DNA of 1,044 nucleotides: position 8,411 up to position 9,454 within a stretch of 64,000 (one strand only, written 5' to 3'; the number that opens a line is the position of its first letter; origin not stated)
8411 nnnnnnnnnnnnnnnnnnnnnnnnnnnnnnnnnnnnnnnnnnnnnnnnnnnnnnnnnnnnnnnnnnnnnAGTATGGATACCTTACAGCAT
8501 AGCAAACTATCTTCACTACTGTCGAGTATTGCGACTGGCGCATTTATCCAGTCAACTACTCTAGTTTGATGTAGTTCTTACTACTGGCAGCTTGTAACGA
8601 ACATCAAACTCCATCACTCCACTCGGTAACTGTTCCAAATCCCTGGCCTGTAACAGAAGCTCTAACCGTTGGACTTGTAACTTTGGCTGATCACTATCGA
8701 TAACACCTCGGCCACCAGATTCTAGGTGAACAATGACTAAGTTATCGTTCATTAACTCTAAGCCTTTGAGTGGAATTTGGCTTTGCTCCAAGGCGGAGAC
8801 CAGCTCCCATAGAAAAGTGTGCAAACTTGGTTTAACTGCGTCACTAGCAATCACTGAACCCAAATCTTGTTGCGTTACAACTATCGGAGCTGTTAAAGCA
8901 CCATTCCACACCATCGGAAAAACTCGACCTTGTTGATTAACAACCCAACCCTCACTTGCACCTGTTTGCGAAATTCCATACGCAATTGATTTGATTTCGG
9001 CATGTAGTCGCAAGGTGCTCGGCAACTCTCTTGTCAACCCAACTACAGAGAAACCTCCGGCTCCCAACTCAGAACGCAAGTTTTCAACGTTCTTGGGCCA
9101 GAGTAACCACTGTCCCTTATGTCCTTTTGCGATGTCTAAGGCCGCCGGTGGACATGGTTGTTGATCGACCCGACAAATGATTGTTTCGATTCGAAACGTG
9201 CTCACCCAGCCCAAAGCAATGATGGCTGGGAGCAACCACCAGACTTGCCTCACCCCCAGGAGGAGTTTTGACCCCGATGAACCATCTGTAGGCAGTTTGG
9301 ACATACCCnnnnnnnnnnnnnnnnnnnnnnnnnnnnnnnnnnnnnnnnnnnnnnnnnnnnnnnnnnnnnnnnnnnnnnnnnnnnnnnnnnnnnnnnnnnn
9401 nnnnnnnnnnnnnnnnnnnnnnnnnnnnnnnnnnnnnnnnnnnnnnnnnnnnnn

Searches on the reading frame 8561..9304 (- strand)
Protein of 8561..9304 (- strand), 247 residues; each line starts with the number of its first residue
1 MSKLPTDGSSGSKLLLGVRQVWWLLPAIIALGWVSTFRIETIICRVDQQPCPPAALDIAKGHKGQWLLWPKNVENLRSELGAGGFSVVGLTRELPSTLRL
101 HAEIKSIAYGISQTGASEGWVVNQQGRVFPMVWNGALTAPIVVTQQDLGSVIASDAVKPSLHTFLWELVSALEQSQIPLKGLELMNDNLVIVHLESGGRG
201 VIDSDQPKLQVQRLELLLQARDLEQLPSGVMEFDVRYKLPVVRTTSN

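Call 5: search_protein_families(library=pfam, proteins=[window:8561-9304:-])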
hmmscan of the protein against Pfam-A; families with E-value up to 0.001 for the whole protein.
window:8561-9304:- (247 aa): 0 families

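Call 9: search_protein_families(library=ncbifam, proteins=[window:8561-9304:-], max_evalue=0.00001)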
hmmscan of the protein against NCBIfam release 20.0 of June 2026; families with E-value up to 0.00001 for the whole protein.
window:8561-9304:- (247 aa): 0 families
